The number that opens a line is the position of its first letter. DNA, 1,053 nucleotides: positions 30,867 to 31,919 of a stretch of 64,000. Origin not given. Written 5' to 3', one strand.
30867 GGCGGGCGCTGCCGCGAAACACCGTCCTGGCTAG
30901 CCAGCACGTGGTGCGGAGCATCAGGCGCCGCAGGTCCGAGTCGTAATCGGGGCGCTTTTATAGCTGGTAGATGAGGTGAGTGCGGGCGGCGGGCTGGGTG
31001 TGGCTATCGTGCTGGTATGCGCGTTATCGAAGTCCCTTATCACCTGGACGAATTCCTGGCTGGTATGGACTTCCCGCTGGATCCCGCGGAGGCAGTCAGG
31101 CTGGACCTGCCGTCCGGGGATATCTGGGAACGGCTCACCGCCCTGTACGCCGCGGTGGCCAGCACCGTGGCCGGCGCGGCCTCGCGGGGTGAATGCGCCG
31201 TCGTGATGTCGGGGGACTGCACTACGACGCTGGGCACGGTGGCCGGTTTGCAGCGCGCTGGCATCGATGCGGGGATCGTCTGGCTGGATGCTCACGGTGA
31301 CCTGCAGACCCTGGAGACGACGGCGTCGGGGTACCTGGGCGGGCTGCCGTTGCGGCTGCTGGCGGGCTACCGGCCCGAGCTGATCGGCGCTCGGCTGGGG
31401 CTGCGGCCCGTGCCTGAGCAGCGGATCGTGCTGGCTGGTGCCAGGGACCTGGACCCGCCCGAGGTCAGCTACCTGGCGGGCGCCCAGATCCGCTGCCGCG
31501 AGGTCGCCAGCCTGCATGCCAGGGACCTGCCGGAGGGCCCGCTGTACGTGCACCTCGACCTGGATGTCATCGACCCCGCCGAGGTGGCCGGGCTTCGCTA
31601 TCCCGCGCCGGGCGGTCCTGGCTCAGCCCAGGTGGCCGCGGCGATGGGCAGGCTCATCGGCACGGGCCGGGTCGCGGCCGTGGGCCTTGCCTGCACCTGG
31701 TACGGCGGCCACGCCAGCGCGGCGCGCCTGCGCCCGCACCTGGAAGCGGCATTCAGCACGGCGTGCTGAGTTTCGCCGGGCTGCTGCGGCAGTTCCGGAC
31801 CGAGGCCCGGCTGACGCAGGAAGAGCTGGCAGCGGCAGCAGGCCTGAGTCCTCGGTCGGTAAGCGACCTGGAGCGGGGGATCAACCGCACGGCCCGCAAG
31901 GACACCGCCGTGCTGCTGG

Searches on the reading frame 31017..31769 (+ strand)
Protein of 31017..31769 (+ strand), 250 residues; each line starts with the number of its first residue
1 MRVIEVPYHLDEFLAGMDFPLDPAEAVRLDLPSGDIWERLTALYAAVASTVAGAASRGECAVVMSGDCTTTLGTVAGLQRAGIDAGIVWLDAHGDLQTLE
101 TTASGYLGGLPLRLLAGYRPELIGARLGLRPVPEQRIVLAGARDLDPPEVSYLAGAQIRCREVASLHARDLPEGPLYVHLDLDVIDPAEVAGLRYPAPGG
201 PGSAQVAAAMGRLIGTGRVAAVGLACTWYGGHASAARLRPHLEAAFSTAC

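Call 8: search_protein_families(library=pfam, proteins=[window:31017-31769:+], max_evalue=0.01)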
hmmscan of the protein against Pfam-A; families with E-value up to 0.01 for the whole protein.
window:31017-31769:+ (250 aa): 1 family
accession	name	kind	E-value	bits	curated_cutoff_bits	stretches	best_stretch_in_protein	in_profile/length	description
PF00491.26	Arginase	-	1.4e-23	84.2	22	1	43-221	69-249/280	Arginase family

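Call 9: search_protein_families(library=ncbifam, proteins=[window:31017-31769:+], max_evalue=0.01)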
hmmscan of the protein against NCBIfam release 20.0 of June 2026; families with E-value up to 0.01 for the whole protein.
window:31017-31769:+ (250 aa): 4 families
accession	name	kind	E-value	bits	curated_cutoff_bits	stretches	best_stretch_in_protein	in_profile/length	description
TIGR01229.1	rocF_arginase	equivalog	4.8e-22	78.7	227.6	1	45-224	70-268/300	arginase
TIGR01227.1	hutG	equivalog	6.2e-08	32.2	229.15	1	42-225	95-282/307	formimidoylglutamase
TIGR01230.1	agmatinase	equivalog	2.1e-07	30.9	174.3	0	171-207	195-231/275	agmatinase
NF002564.0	PRK02190.1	subfamily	3.1e-05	23.3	302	1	158-213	208-263/307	agmatinase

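Call 10: find_homologous_proteins(query=window:31017-31769:+, max_evalue=0.001)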
Query window:31017-31769:+ (250 aa): 4396 proteins with E <= 0.001 among 8000 candidates; the best 120 are listed.
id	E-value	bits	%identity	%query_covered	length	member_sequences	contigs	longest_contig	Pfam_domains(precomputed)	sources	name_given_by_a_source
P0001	4.1e-159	546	100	100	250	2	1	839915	PF00491.27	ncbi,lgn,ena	-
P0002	7.9e-119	414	78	100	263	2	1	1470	PF00491.27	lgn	-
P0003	4.3e-116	405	75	99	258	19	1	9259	PF00491.27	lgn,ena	-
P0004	1.2e-114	400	75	100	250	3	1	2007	PF00491.27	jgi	jgi:arginase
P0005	2.1e-114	399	73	99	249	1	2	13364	PF00491.27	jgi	jgi:arginase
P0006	4.7e-114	398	75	99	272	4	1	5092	PF00491.27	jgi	jgi:arginase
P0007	5.6e-114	398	73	99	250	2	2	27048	PF00491.27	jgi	jgi:arginase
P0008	5.3e-113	395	75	98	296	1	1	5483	PF00491.27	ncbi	-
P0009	3.2e-111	389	73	98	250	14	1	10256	PF00491.27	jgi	jgi:arginase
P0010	8.1e-111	388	72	99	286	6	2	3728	PF00491.27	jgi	jgi:arginase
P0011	2.1e-110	386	73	100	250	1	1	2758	PF00491.27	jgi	jgi:arginase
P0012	3.0e-110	386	70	99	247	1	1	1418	PF00491.27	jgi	-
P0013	6.0e-110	385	70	99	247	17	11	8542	PF00491.27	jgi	jgi:arginase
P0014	4.0e-109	382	71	99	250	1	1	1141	PF00491.27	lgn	-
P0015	4.0e-109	382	74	99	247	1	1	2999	PF00491.27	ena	-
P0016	4.1e-109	382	71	98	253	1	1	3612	PF00491.27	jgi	jgi:arginase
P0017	7.4e-109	381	72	99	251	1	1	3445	PF00491.27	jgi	jgi:arginase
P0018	8.9e-109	381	72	98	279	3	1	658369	PF00491.27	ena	-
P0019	1.7e-108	380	75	92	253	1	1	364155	PF00491.27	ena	-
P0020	1.8e-108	380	70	99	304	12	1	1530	PF00491.27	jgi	jgi:arginase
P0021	1.9e-108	380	72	99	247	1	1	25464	PF00491.27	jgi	jgi:arginase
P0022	3.4e-108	379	70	99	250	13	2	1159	PF00491.27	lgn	-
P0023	5.7e-108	378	69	99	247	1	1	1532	PF00491.27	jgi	jgi:arginase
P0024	7.2e-108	378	71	99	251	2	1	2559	PF00491.27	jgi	jgi:arginase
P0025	7.5e-108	378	71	99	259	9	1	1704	PF00491.27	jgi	-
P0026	1.6e-107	377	72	95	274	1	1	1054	PF00491.27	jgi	-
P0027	2.0e-107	377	72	99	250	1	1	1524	PF00491.27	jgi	jgi:arginase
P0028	2.0e-107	377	70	99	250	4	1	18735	PF00491.27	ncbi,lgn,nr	ncbi:MAG TPA: arginase family protein [Streptosporangiaceae bacterium]|nr:arginase family protein [S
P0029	3.5e-107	376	70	99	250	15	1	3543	PF00491.27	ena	-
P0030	3.9e-107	376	73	99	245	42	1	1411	PF00491.27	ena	-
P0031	1.8e-106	373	71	100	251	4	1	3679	PF00491.27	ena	-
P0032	3.2e-106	373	70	98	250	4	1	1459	PF00491.27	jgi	jgi:arginase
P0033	3.9e-106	372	71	98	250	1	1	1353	PF00491.27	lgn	-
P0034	4.3e-106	372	69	100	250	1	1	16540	PF00491.27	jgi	jgi:arginase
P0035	4.7e-106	372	71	98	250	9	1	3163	PF00491.27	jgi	jgi:arginase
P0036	4.7e-106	372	69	99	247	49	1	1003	PF00491.27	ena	-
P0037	4.8e-106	372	71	98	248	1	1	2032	PF00491.27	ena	-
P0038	4.9e-106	372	70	99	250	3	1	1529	PF00491.27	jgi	jgi:arginase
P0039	6.3e-106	372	70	99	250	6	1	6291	PF00491.27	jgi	-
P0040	7.0e-106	371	70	99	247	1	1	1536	PF00491.27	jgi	jgi:arginase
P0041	8.2e-106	371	70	99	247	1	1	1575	PF00491.27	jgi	jgi:arginase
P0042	9.8e-106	371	72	98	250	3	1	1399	PF00491.27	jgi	-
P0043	1.1e-105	371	68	98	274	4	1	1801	PF00491.27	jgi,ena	-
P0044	1.1e-105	371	71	98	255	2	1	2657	PF00491.27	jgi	-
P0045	1.1e-105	371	70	99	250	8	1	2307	PF00491.27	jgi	-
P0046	1.2e-105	371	69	100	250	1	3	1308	PF00491.27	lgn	-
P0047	1.3e-105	371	69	99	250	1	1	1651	PF00491.27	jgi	jgi:arginase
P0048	1.5e-105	370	71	96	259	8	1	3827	PF00491.27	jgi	jgi:arginase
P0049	1.6e-105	370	71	99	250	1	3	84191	PF00491.27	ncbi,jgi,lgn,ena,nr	ncbi:MAG TPA: arginase family protein [Streptosporangiaceae bacterium]|nr:arginase family protein [S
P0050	1.8e-105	370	70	98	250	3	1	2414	PF00491.27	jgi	-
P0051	2.1e-105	370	70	99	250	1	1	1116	PF00491.27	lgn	-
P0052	2.2e-105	370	71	100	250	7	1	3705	PF00491.27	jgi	-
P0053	2.4e-105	370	68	99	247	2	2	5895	PF00491.27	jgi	jgi:arginase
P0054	2.6e-105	370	71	100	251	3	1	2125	PF00491.27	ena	-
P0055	2.8e-105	370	70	99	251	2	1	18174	PF00491.27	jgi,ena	-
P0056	3.2e-105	369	71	99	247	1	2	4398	PF00491.27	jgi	jgi:arginase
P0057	3.9e-105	369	72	99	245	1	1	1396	PF00491.27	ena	-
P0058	4.1e-105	369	71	98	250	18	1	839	PF00491.27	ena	-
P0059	6.2e-105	368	71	99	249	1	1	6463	PF00491.27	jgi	jgi:arginase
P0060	6.3e-105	368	70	99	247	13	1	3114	PF00491.27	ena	-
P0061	6.9e-105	368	69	99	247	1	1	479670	PF00491.27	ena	-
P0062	9.2e-105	368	68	98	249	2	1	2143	PF00491.27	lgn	-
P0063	1.2e-104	367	70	99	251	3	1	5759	PF00491.27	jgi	jgi:arginase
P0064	1.5e-104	367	68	99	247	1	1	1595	PF00491.27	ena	-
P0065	1.7e-104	367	68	99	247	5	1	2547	PF00491.27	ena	-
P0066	2.0e-104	367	68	99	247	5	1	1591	PF00491.27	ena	-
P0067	2.1e-104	367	71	99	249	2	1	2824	PF00491.27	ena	-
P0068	2.3e-104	367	68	99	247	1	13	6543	PF00491.27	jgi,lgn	jgi:arginase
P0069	2.3e-104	366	68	99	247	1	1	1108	PF00491.27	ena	-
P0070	2.3e-104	366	68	99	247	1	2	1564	PF00491.27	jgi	jgi:arginase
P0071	2.7e-104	366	68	99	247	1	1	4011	PF00491.27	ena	-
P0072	2.8e-104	366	68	99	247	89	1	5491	PF00491.27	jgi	jgi:arginase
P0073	3.1e-104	366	68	99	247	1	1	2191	PF00491.27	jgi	-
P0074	3.2e-104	366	71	99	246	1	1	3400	PF00491.27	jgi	jgi:arginase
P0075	3.2e-104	366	68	99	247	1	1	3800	PF00491.27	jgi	-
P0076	3.3e-104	366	68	99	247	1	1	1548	PF00491.27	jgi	-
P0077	3.3e-104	366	66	98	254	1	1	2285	PF00491.27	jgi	jgi:arginase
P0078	3.6e-104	366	68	99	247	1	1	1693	PF00491.27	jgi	-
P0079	4.1e-104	366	70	98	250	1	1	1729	PF00491.27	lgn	-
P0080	4.8e-104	365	68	99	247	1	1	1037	PF00491.27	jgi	jgi:arginase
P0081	5.3e-104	365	70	98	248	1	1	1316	PF00491.27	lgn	-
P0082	5.4e-104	365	71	99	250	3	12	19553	PF00491.27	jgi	jgi:arginase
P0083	5.7e-104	365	68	99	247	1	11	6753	PF00491.27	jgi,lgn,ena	jgi:arginase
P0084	6.1e-104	365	69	99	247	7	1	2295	PF00491.27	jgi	jgi:arginase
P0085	6.2e-104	365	70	100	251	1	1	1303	PF00491.27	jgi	jgi:arginase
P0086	7.4e-104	365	68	99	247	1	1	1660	PF00491.27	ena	-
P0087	8.9e-104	365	68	99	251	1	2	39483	PF00491.27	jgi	jgi:arginase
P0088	9.0e-104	365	68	99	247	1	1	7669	PF00491.27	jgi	jgi:arginase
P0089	9.5e-104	364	70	99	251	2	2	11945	PF00491.27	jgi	jgi:arginase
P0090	9.6e-104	364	69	99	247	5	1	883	PF00491.27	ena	-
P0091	9.7e-104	364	70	99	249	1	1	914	PF00491.27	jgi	-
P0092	1.1e-103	364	68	99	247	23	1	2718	PF00491.27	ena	-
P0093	1.2e-103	364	68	99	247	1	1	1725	PF00491.27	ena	-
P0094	1.2e-103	364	70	97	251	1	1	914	PF00491.27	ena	-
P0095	1.3e-103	364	68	99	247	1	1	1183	PF00491.27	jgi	-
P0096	1.3e-103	364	68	99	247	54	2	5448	PF00491.27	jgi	-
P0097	1.3e-103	364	68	99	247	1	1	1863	PF00491.27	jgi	jgi:arginase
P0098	1.4e-103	364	70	99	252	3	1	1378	PF00491.27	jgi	-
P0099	1.4e-103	364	70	99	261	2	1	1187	PF00491.27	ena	-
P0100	1.5e-103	364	72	98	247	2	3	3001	PF00491.27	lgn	-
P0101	1.6e-103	364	68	99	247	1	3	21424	PF00491.27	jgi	jgi:arginase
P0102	1.7e-103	364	70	99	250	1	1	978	PF00491.27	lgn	-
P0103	2.2e-103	363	68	99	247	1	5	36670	PF00491.27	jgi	jgi:arginase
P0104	2.5e-103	363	68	99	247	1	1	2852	PF00491.27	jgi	jgi:arginase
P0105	2.6e-103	363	69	99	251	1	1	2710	PF00491.27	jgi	jgi:arginase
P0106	2.7e-103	363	70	99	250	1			PF00491.27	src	-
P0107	2.9e-103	363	71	99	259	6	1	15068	PF00491.27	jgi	jgi:arginase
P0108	3.0e-103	363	69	100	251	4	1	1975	PF00491.27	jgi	-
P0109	3.1e-103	363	72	95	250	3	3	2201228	PF00491.27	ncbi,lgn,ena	-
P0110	3.2e-103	363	69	98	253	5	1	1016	PF00491.27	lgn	-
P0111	3.5e-103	363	68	99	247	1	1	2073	PF00491.27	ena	-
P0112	3.9e-103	362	68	97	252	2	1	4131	PF00491.27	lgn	-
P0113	4.1e-103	362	68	99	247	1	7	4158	PF00491.27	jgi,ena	jgi:arginase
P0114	4.1e-103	362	68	99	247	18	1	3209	PF00491.27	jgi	jgi:arginase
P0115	4.2e-103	362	68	99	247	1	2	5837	PF00491.27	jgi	jgi:arginase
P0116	4.3e-103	362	69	99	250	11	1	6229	PF00491.27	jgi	jgi:arginase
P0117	4.3e-103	362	68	99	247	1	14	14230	PF00491.27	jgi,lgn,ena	jgi:arginase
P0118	4.8e-103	362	68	99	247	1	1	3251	PF00491.27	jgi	jgi:arginase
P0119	4.8e-103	362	68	99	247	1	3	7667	PF00491.27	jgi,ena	jgi:arginase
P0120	4.9e-103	362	68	99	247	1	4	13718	PF00491.27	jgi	jgi:arginase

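Call 11: search_solved_structures(query=window:31017-31769:+, max_evalue=0.001, show_alignments=2)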
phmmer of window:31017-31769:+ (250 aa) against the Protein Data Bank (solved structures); distinct sequences matched with E-value up to 0.001: 50.
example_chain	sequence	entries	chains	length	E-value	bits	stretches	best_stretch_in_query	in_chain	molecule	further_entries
2ef4_A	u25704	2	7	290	2.1e-20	76.6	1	47-224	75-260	Arginase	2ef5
2eiv_A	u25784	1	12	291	2.1e-20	76.6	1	47-224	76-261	Arginase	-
6dkt_A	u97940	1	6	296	5.5e-18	68.7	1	56-220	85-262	Arginase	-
6nfp_A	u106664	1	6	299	5.7e-18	68.6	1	56-220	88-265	Arginase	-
6lug_A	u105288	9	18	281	7.6e-18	68.2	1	54-223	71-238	N(omega)-hydroxy-L-arginine amidinohydrolase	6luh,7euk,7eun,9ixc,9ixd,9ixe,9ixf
1cev_A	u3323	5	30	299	1.9e-17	66.9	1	46-210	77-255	PROTEIN (ARGINASE)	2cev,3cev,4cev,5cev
6nbk_A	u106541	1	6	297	1.2e-16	64.3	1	46-211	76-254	Arginase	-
5ynl_A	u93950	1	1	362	5.2e-16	62.2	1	43-187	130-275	Arginase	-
4ity_A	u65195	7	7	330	1.6e-15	60.6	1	47-223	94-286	Arginase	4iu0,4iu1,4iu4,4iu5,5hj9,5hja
7eul_A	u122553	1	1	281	5.6e-15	58.8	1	54-223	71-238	N(omega)-hydroxy-L-arginine amidinohydrolase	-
1pq3_A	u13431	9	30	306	3.5e-14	56.2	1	47-200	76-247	Arginase II, mitochondrial precursor | Arginase-2, mitochondrial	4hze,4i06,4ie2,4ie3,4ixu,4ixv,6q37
8rgf_A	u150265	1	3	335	4.6e-14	55.8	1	47-200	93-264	Arginase-2, mitochondrial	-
8rfa_A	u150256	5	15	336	4.6e-14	55.8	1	47-200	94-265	Arginase-2, mitochondrial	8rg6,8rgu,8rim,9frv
6ss2_AAA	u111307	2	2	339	4.7e-14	55.8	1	47-200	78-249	Arginase-2, mitochondrial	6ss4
6ss6_AAA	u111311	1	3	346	5.1e-14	55.7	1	47-200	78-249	Arginase-2, mitochondrial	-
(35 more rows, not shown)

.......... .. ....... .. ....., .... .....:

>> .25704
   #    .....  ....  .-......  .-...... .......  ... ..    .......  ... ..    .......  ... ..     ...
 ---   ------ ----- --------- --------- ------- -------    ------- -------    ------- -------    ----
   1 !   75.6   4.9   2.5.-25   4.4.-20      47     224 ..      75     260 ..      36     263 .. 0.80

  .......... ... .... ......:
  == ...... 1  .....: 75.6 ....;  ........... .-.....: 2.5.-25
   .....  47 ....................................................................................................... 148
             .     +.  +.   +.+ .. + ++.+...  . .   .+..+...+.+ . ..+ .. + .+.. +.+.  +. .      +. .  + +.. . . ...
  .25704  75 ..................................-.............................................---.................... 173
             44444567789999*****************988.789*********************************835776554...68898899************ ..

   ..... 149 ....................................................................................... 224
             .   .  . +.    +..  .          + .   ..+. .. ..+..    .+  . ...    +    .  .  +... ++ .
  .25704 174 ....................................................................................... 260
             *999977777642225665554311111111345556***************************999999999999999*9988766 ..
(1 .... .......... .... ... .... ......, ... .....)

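Call 13: find_related_loci(query=A1, collection=genome_contigs, flank=8000)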
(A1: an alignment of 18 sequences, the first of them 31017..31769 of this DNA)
Query A1 (250 aa) in genome_contigs; peptide patterns used: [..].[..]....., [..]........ (x = any residue, [..] = any of these).
600 stretches matched a pattern (row limit reached: there are more); 593 encode a relative of the query (tblastn E <= 1e-3); the best 80 are kept; 80 distinct loci.
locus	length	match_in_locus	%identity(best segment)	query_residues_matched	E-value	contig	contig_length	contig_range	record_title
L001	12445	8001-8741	70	1-247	2e-109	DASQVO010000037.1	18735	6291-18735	MAG TPA_asm: Streptosporangiaceae bacterium isolate SMAG_U10989 k141_127485, whole genome shotgun sequence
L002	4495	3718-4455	68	1-247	5e-101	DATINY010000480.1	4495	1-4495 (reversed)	MAG TPA_asm: Streptosporangiaceae bacterium isolate SMAG_U15809 k141_436654, whole genome shotgun sequence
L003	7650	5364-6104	66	1-243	5e-97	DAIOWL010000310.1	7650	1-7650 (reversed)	MAG TPA_asm: Streptosporangiaceae bacterium isolate CTOTU28759 NODE_446_length_7650_cov_7.730481, whole genome shotgun s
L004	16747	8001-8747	60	1-248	9e-88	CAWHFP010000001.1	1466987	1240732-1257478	MAG: uncultured Actinomycetes bacterium isolate MFD09603.bin.3.517 genome assembly, contig: contig_10319, whole genome s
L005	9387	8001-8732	57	4-247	2e-87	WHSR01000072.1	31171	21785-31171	MAG: Streptosporangiales bacterium isolate Dino_bin12 k141_126448_length_31171_cov_21.0228, whole genome shotgun sequenc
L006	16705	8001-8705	57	4-239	3e-80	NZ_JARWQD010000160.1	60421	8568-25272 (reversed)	Nocardia wallacei strain 740803001 740803001.N.wallacei_ctg_0160, whole genome shotgun sequence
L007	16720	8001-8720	54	1-240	1e-77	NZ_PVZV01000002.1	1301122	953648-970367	Actinocorallia populi strain A251 contig2, whole genome shotgun sequence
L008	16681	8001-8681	58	1-228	6e-78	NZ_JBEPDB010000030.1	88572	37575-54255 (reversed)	Dactylosporangium sp. NPDC000555 NPDC000555_6_A12.ctg-0030, whole genome shotgun sequence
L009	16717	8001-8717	57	1-240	6e-77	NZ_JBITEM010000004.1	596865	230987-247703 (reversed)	Nocardia sp. NPDC051321 NPDC051321_33_F2.ctg-0004, whole genome shotgun sequence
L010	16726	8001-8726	55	2-249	2e-76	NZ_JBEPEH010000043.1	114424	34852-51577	Dactylosporangium sp. NPDC000244 NPDC000244_8_A9.ctg-0043, whole genome shotgun sequence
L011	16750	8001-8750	59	1-247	3e-76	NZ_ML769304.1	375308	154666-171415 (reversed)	Catellatospora vulcania strain NEAU-JM1 Scaffold7, whole genome shotgun sequence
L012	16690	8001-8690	58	1-237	2e-76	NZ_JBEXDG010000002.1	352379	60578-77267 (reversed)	Dactylosporangium sp. NPDC005555 NPDC005555_21_G2.ctg-0002, whole genome shotgun sequence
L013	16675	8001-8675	56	3-228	4e-76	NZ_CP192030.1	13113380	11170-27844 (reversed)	Dactylosporangium sp. CA-233914 chromosome, complete genome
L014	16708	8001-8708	53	3-237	8e-76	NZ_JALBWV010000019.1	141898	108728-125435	Saccharopolyspora soli strain K220 NODE_19_length_141898_cov_32.068029, whole genome shotgun sequence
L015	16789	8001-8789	52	1-239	6e-73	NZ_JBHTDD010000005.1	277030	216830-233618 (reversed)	Plantactinospora sp. GCM10030261 strain CPCC 206446 spades_K_25_97_5, whole genome shotgun sequence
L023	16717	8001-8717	53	1-238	2e-64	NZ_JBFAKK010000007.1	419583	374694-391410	Phytomonospora sp. NPDC050363 NPDC050363_128_B10.ctg-0007, whole genome shotgun sequence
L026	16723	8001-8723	46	1-238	4e-63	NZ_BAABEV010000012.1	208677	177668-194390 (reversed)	Actinomadura verrucosospora strain JCM 3147 sequence012, whole genome shotgun sequence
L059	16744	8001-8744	47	1-249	1e-65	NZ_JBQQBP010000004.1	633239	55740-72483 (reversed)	Actinomadura sp. 3N407 contig_4, whole genome shotgun sequence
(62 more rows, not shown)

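Call 16: find_encoding_contigs(protein=P0001, flank=10000, max_places=3)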
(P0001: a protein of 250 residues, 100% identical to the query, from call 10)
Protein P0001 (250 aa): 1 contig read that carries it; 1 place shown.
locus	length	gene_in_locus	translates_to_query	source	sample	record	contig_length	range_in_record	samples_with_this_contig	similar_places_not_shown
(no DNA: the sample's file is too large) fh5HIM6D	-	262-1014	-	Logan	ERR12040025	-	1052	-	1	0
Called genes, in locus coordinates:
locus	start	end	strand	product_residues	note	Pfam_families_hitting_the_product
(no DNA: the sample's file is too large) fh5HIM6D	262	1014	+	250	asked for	PF00491:Arginase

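Call 17: find_encoding_contigs(protein=P0019, flank=8000, max_places=3)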
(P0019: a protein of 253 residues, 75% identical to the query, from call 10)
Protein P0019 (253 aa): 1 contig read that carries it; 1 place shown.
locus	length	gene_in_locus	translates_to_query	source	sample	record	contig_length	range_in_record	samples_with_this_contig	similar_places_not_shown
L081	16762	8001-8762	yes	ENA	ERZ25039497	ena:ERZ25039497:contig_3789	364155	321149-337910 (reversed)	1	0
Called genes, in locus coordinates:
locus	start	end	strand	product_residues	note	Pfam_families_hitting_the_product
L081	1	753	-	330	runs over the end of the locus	PF02735:Ku, PF07498:Rho_N (weak)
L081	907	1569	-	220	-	PF00903:Glyoxalase (weak)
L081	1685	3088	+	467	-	PF07992:Pyr_redox_2, PF00070:Pyr_redox, PF02852:Pyr_redox_dim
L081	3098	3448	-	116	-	-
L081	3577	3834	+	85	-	-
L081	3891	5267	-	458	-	-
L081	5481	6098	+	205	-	PF02545:Maf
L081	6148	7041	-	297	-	PF02129:Peptidase_S15, PF00561:Abhydrolase_1, PF12146:Hydrolase_4, PF12697:Abhydrolase_6, PF05448:AXE1 (weak)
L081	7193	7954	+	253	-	PF00106:adh_short, PF08659:KR (weak), PF13561:adh_short_C2, PF23441:SDR (weak)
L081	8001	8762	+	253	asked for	PF00491:Arginase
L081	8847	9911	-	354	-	-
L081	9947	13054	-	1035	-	PF01832:Glucosaminidase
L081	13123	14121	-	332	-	-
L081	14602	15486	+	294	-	PF21686:LigD_Prim-Pol, PF01896:DNA_primase_S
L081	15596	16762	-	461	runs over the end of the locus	PF00657:Lipase_GDSL (weak), PF13472:Lipase_GDSL_2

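Call 18: find_encoding_contigs(protein=P0018, flank=8000, max_places=3)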
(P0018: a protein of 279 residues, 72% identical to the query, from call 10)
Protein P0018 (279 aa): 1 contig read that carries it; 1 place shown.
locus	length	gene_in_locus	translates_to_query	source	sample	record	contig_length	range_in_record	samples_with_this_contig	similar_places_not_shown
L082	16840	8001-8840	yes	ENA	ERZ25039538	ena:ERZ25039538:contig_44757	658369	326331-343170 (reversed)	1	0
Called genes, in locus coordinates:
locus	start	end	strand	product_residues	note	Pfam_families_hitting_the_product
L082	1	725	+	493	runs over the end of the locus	PF04107:GCS2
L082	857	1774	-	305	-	PF00296:Bac_luciferase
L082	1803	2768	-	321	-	PF01497:Peripla_BP_2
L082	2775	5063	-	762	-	PF02687:FtsX (weak)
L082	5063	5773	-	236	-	PF00005:ABC_tran, PF13304:AAA_21 (faint)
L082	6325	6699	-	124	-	PF00903:Glyoxalase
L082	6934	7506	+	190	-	PF03807:F420_oxidored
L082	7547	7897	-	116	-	PF00903:Glyoxalase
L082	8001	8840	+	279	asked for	PF00491:Arginase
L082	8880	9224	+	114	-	PF14534:DUF4440 (weak), PF12680:SnoaL_2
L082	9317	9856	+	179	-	-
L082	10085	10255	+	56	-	-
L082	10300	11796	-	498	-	PF00501:AMP-binding, PF13193:AMP-binding_C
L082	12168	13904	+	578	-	PF02771:Acyl-CoA_dh_N, PF02770:Acyl-CoA_dh_M, PF00441:Acyl-CoA_dh_1, PF08028:Acyl-CoA_dh_2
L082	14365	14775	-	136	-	-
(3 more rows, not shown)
